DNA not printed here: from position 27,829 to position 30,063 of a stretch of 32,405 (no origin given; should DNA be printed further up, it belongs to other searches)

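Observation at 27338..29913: B12-dependent radical SAM enzyme translationally coupled (ATGA) to a canonical CMP-nonulosonate synthetase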

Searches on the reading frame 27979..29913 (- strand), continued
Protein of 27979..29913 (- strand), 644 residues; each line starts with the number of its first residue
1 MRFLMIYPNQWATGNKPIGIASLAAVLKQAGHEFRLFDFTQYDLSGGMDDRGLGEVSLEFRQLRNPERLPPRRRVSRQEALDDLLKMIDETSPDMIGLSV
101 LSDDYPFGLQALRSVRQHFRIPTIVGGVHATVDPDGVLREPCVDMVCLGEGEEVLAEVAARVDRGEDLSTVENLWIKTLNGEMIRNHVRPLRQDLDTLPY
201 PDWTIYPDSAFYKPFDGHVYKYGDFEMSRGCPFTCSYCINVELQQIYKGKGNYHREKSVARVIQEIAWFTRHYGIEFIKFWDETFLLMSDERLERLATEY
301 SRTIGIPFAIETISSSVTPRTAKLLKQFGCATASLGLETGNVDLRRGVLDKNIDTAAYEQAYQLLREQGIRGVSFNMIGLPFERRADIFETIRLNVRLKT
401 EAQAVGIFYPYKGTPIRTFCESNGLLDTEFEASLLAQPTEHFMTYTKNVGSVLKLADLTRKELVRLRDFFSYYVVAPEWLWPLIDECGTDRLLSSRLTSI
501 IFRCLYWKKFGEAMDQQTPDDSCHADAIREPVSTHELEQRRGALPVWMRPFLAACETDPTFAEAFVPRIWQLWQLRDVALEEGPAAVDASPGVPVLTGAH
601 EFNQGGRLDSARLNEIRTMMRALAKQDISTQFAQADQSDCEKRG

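Call 50: find_homologous_proteins(query=L068:8923-11547:+)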
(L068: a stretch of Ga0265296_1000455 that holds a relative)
Query L068:8923-11547:+ (875 aa): 366 proteins with E <= 0.001 among 8000 candidates; the best 120 are listed.
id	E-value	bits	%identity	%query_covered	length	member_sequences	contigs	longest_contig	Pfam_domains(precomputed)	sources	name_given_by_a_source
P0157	0.0e+0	1984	100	100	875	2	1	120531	PF03102.21,PF08666.18,PF04055.28,PF02310.25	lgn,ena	-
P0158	0.0e+0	1743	87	100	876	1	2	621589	PF03102.21,PF08666.18,PF04055.28,PF02310.25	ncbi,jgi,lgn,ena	-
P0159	1.4e-294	997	74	67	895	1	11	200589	PF04055.28,PF00465.26,PF02310.25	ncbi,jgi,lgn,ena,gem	-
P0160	1.9e-293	994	81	60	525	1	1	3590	PF04055.28,PF02310.25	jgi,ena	-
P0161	2.2e-291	987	70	71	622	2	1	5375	PF03102.21,PF08666.18,PF04055.28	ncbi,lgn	-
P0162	2.3e-289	980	81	60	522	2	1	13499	PF04055.28,PF02310.25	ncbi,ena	-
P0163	2.0e-282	957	78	59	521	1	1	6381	PF04055.28,PF02310.25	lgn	-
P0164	1.5e-280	951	79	59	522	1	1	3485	PF04055.28,PF02310.25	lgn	-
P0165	1.0e-270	918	50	100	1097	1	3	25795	PF03102.21,PF04055.28,PF02348.26,PF02310.25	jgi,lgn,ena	-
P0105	5.6e-250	850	68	60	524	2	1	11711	PF04055.28,PF02310.25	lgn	-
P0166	8.5e-231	786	65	60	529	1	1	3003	PF04055.28,PF02310.25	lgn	-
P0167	3.0e-227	775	61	60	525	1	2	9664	PF04055.28,PF02310.25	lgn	-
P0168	3.5e-227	775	62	59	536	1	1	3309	PF04055.28,PF02310.25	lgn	-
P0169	1.8e-226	772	61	60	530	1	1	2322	PF04055.28,PF02310.25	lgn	-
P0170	1.5e-225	769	64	59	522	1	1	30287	PF04055.28,PF02310.25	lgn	-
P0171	4.4e-225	768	62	59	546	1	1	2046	PF04055.28,PF02310.25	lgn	-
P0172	5.0e-225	767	63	60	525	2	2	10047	PF04055.28,PF02310.25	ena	-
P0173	4.2e-224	764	61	60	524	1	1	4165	PF04055.28,PF02310.25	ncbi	ncbi:B12-binding domain-containing radical SAM protein [Chloroflexota bacterium]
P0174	5.1e-223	761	63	59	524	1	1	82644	PF04055.28,PF02310.25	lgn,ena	-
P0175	6.4e-223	760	62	59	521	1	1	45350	PF04055.28,PF02310.25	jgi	jgi:anaerobic magnesium-protoporphyrin IX monomethyl ester cyclase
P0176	1.3e-220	753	61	59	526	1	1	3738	PF04055.28,PF02310.25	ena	-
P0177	1.6e-219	749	61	59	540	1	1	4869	PF04055.28,PF02310.25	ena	-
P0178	2.3e-219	749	60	59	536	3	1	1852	PF04055.28,PF02310.25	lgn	-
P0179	5.1e-219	747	61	60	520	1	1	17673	PF04055.28,PF02310.25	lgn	-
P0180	3.4e-218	745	59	60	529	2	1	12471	PF04055.28,PF02310.25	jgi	-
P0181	1.3e-217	743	61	59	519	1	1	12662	PF04055.28,PF02310.25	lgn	-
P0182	2.6e-217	742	59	59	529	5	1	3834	PF04055.28,PF02310.25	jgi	-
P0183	4.5e-217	741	59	60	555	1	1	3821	PF04055.28,PF02310.25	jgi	-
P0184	7.3e-217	740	60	59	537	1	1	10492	PF04055.28,PF02310.25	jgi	jgi:anaerobic magnesium-protoporphyrin IX monomethyl ester cyclase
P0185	1.0e-216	740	59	61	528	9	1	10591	PF04055.28,PF02310.25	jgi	-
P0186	1.1e-216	740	59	60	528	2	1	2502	PF04055.28,PF02310.25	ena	-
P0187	1.3e-216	739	60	59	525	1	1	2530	PF04055.28,PF02310.25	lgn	-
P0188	3.0e-216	738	60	60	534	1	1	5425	PF04055.28,PF02310.25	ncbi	-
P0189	5.2e-216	738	61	59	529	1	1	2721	PF04055.28,PF02310.25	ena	-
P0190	6.9e-216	737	60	60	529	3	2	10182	PF04055.28,PF02310.25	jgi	-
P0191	1.5e-215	736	61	59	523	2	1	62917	PF04055.28,PF02310.25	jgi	-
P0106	1.8e-215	736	59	60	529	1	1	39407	PF04055.28,PF02310.25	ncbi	-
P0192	4.2e-215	735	60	59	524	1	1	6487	PF04055.28,PF02310.25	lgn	-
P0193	1.2e-214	733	59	59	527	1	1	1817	PF04055.28,PF02310.25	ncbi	-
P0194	1.5e-214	733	58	60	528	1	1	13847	PF04055.28,PF02310.25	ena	-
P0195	2.8e-214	732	60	60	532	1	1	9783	PF04055.28,PF02310.25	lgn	-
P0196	1.3e-213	730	60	59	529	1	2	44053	PF04055.28,PF02310.25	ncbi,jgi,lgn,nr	ncbi:MAG: B12-binding domain-containing radical SAM protein [Candidatus Omnitrophica bacterium]|nr:B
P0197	2.4e-213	729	59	60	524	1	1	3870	PF04055.28,PF02310.25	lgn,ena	-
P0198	4.0e-213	728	60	59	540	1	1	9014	PF04055.28,PF02310.25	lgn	-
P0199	9.5e-213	727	60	59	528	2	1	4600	PF04055.28,PF02310.25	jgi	-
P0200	1.2e-212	726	60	59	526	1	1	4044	PF04055.28,PF02310.25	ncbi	-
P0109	7.4e-212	724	60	60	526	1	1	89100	PF04055.28,PF02310.25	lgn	-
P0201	7.5e-212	724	58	59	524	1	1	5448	PF04055.28,PF02310.25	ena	-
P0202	2.8e-211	722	58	60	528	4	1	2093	PF04055.28,PF02310.25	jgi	jgi:radical SAM superfamily enzyme YgiQ (UPF0313 family)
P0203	3.7e-211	721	57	60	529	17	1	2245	PF04055.28,PF02310.25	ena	-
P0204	3.1e-210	718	58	60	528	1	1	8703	PF04055.28,PF02310.25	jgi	-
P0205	6.3e-210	717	60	60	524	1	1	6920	PF04055.28,PF02310.25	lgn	-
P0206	8.6e-210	717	58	59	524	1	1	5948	PF04055.28,PF02310.25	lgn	-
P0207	1.2e-209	717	59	60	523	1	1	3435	PF04055.28,PF02310.25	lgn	-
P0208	1.5e-209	716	58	60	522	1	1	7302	PF04055.28,PF02310.25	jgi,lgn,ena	-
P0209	5.6e-209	714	58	59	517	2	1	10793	PF04055.28,PF02310.25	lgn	-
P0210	8.8e-209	714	56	63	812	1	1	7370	PF13847.13,PF13489.13,PF04055.28,PF08241.19,PF02310.25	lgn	-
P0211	1.3e-208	713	57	60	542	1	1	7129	PF04055.28,PF02310.25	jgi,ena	-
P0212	2.2e-208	712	58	60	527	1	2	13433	PF04055.28,PF02310.25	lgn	-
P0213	2.2e-208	712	59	59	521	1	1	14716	PF04055.28,PF02310.25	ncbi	-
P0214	2.3e-208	712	59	60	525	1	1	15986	PF04055.28,PF02310.25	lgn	-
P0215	3.6e-208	712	59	60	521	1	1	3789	PF04055.28,PF02310.25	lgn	-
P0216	4.0e-208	711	59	60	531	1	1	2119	PF04055.28,PF02310.25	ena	-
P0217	5.9e-208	711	60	60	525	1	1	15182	PF04055.28,PF02310.25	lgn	-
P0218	1.2e-207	710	59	59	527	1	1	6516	PF04055.28,PF02310.25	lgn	-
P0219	1.4e-206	706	57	60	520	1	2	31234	PF04055.28,PF02310.25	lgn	-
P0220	3.7e-206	705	57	60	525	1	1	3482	PF04055.28,PF02310.25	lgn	-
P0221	2.0e-205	703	60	59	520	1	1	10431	PF04055.28,PF02310.25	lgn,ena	-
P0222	8.4e-205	700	57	59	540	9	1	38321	PF04055.28,PF02310.25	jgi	jgi:radical SAM superfamily enzyme YgiQ (UPF0313 family)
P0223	1.1e-204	700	56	60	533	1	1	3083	PF04055.28,PF02310.25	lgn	-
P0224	3.2e-204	699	57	60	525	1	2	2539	PF04055.28,PF02310.25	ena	-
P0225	6.3e-204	698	57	60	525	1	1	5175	PF04055.28,PF02310.25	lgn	-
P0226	1.1e-203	697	58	60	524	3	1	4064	PF04055.28,PF02310.25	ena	-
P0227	3.3e-203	695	57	60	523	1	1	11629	PF04055.28,PF02310.25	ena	-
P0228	4.5e-203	695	58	60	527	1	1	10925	PF04055.28,PF02310.25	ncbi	-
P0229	1.1e-202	694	59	60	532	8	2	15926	PF04055.28,PF02310.25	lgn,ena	-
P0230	1.9e-202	693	55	60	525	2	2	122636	PF04055.28,PF02310.25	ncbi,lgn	-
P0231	5.3e-202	691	55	60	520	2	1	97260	PF04055.28,PF02310.25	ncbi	ncbi:MAG: radical SAM protein [Candidatus Omnitrophota bacterium]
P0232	1.3e-201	690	56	60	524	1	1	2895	PF04055.28,PF02310.25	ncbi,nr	ncbi:MAG: radical SAM protein [Candidatus Omnitrophica bacterium]|nr:radical SAM protein [Candidatus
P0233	3.2e-201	689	56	60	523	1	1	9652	PF04055.28,PF02310.25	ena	-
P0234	4.5e-201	688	57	59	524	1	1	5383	PF04055.28,PF02310.25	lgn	-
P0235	5.8e-201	688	57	59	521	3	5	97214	PF04055.28,PF02310.25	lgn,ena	-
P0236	1.2e-200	687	58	60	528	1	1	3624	PF04055.28,PF02310.25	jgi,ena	-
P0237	6.2e-200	684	58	60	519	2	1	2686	PF04055.28,PF02310.25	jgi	-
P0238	1.2e-199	683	58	59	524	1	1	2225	PF04055.28,PF02310.25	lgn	-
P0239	1.2e-199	683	56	60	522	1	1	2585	PF04055.28,PF02310.25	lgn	-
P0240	1.6e-199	683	57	60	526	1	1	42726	PF04055.28,PF02310.25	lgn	-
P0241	6.0e-199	681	56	59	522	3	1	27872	PF04055.28,PF02310.25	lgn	-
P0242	4.1e-198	678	56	59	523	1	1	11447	PF04055.28,PF02310.25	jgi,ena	-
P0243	4.4e-198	678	57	59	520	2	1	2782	PF04055.28,PF02310.25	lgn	-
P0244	5.4e-198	678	57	60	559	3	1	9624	PF04055.28,PF02310.25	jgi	-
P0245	6.7e-198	678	58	59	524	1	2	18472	PF04055.28,PF02310.25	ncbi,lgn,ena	-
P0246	2.1e-197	676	55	60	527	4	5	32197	PF04055.28,PF02310.25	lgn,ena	-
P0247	3.8e-197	675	57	60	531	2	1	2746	PF04055.28,PF02310.25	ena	-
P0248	5.0e-197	675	55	60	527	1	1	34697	PF04055.28,PF02310.25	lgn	-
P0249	5.3e-197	675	57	60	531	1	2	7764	PF04055.28,PF02310.25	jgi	-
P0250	3.9e-196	672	54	60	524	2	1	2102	PF04055.28,PF02310.25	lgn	-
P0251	5.6e-196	671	56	60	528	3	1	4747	PF04055.28,PF02310.25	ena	-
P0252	2.2e-195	669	55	59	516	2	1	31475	PF04055.28,PF02310.25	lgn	-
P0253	2.8e-195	669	56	59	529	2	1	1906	PF04055.28,PF19864.6,PF02310.25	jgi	-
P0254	7.0e-195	668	54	61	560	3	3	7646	PF04055.28,PF02310.25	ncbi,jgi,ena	-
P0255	1.3e-194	667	55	60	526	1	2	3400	PF04055.28,PF02310.25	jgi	-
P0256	8.8e-194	664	58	59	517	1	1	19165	PF04055.28,PF02310.25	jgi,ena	-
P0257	4.1e-193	662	54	60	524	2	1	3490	PF04055.28,PF02310.25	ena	-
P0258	9.1e-192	657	54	59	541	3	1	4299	PF04055.28,PF02310.25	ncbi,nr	ncbi:MAG: B12-binding domain-containing radical SAM protein, partial [Deltaproteobacteria bacterium]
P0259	1.4e-191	657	55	60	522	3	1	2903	PF04055.28,PF02310.25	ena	-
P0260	2.5e-191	656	56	59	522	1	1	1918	PF04055.28,PF02310.25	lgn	-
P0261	1.7e-190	653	57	56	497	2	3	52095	PF04055.28,PF02310.25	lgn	-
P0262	4.9e-190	652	55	59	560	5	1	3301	PF04055.28,PF02310.25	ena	-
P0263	1.1e-189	650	56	57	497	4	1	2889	PF04055.28,PF02310.25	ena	-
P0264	5.7e-189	648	55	57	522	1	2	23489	PF04055.28,PF02310.25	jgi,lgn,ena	-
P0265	6.1e-189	648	56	58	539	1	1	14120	PF04055.28,PF02310.25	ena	-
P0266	1.9e-185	636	55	59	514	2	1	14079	PF04055.28,PF02310.25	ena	-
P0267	2.8e-185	636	52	60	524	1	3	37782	PF04055.28,PF02310.25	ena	-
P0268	1.1e-183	631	53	62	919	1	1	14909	PF04055.28,PF02350.26,PF02310.25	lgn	-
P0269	3.1e-183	629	53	59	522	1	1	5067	PF04055.28,PF02310.25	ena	-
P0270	1.8e-182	627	55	57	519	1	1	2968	PF04055.28,PF02310.25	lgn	-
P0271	7.4e-182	625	54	60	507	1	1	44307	PF04055.28,PF02310.25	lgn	-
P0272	2.3e-180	620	54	59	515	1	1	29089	PF04055.28,PF02310.25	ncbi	-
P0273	1.8e-179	617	52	60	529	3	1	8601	PF04055.28,PF02310.25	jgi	-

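Call 51: search_protein_families(library=pfam, proteins=[P0165, P0268, P0210, P0161, P0158, P0159], max_evalue=0.0001)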
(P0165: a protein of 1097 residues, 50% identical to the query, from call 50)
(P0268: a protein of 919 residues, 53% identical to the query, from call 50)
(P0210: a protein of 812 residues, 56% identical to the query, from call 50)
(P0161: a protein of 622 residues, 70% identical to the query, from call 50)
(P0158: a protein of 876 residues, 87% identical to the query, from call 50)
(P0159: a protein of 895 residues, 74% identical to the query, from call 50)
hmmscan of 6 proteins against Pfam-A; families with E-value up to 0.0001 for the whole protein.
P0165 (1097 aa): 4 families
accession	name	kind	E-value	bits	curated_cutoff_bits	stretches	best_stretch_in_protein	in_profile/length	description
PF03102.20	NeuB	-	8.3e-40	137.2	22.1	1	543-770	2-237/241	NeuB family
PF04055.27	Radical_SAM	-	5.8e-23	82.3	29.5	1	226-391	6-165/166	Radical SAM superfamily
PF02310.24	B12-binding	-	8.2e-17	61.6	32.1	1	68-155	35-120/121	B12 binding domain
PF02348.25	CTP_transf_3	-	1.1e-16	61.7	22.6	1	853-1047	3-192/217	Cytidylyltransferase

P0268 (919 aa): 3 families
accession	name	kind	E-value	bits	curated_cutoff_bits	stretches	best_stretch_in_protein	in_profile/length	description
PF02350.25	Epimerase_2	-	1.2e-65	222.1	30.6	1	564-907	3-347/347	UDP-N-acetylglucosamine 2-epimerase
PF04055.27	Radical_SAM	-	1.5e-23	84.3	29.5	1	236-398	6-165/166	Radical SAM superfamily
PF02310.24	B12-binding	-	2.1e-14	53.8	32.1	1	27-164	14-119/121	B12 binding domain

P0210 (812 aa): 7 families
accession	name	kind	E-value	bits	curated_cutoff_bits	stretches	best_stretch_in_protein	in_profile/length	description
PF04055.27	Radical_SAM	-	2.2e-21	77.2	29.5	1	226-389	6-165/166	Radical SAM superfamily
PF13489.12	Methyltransf_23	-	1.6e-13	51.2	27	1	606-759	18-164/164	Methyltransferase domain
PF02310.24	B12-binding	-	6.2e-12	45.9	32.1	1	78-154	41-119/121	B12 binding domain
PF13847.12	Methyltransf_31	-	4.7e-07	30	27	1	610-714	3-113/145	Methyltransferase domain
PF08241.18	Methyltransf_11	-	1.2e-06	29.5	21.2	1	616-710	2-95/95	Methyltransferase domain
PF08242.18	Methyltransf_12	-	2.7e-05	25.3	30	1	616-707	2-97/98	Methyltransferase domain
PF07021.18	MetW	-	3.5e-05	24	21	1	607-701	10-101/193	Methionine biosynthesis protein MetW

P0161 (622 aa): 3 families
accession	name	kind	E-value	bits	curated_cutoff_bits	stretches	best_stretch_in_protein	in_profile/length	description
PF03102.20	NeuB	-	9.2e-95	317.1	22.1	1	309-550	1-241/241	NeuB family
PF04055.27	Radical_SAM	-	2.1e-20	74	29.5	1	4-143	26-165/166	Radical SAM superfamily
PF08666.17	SAF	-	2.2e-07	31.8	21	1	565-621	2-62/63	SAF domain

P0158 (876 aa): 4 families
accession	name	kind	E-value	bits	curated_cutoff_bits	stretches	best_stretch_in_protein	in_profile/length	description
PF03102.20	NeuB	-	1.5e-89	300.1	22.1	1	562-804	1-241/241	NeuB family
PF04055.27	Radical_SAM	-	3e-26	93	29.5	1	226-390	6-164/166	Radical SAM superfamily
PF02310.24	B12-binding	-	8.1e-19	68.1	32.1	1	17-155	14-120/121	B12 binding domain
PF08666.17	SAF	-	1.3e-06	29.3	21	1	819-876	2-63/63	SAF domain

P0159 (895 aa): 3 families
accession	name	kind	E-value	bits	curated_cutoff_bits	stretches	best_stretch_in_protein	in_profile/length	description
PF04055.27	Radical_SAM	-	8.5e-25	88.3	29.5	1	226-390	6-164/166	Radical SAM superfamily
PF00465.25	Fe-ADH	-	1.5e-23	83.7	31.3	1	551-716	4-168/168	Iron-containing alcohol dehydrogenase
PF02310.24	B12-binding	-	1.1e-16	61.1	32.1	1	73-155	40-120/121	B12 binding domain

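Call 56: find_encoding_contigs(protein=P0093, flank=10000, max_places=1)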
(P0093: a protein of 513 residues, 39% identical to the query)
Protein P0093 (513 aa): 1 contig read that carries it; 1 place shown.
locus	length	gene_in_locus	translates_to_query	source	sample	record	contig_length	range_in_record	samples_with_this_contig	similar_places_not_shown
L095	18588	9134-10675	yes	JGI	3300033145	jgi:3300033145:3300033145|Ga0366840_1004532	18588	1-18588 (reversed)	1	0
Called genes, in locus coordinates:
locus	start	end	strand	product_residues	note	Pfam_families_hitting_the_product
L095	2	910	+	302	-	?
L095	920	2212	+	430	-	PF16254:DUF4910, PF09940:DUF2172, PF16221:HTH_47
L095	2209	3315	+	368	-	PF01041:DegT_DnrJ_EryC1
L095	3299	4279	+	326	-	PF02388:FemAB (faint), PF13480:Acetyltransf_6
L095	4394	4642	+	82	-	-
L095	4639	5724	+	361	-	PF04055:Radical_SAM, PF13186:SPASM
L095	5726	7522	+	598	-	PF02543:Carbam_trans_N, PF16861:Carbam_trans_C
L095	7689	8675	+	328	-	PF04055:Radical_SAM, PF13186:SPASM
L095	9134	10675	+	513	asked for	PF02310:B12-binding, PF19864:Radical_SAM_N2 (weak), PF04055:Radical_SAM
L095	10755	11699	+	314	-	PF08241:Methyltransf_11 (faint)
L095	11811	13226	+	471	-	PF02310:B12-binding, PF04055:Radical_SAM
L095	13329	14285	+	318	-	PF13469:Sulfotransfer_3, PF00685:Sulfotransfer_1 (weak)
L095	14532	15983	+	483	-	PF01943:Polysacc_synt, PF13440:Polysacc_synt_3, PF01554:MatE (weak)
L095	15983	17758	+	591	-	PF27859:LIC12162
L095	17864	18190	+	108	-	-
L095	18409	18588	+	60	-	?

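Call 72: search_protein_representatives(protein=window:27982-29913:-)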
Query: 644 residues. Proteins with E-value up to 0.001 (for the whole library): 35461; up to 1e-10: 19427; up to 1e-30: 2556. The best 150 are listed.
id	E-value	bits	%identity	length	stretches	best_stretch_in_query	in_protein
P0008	1.4e-198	678.0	62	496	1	143-629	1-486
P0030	7.6e-166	569.9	51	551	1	1-512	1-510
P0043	5.5e-164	563.7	54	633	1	1-515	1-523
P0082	2.6e-135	469.0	43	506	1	1-511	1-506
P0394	2.3e-117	409.7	39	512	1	2-517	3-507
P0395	3.6e-114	399.1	41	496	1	3-503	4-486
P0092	1.5e-111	390.5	41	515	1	5-510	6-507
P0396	1.4e-107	377.4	39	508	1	1-502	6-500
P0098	3.0e-106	373.0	40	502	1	13-484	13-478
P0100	1.5e-104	367.3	41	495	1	1-508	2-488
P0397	5.1e-103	362.3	57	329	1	311-628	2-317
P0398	3.5e-101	356.2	43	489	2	84-505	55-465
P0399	3.7e-100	352.8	37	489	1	1-503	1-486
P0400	1.4e-99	350.9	38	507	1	3-508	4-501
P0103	4.1e-99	349.4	37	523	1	2-530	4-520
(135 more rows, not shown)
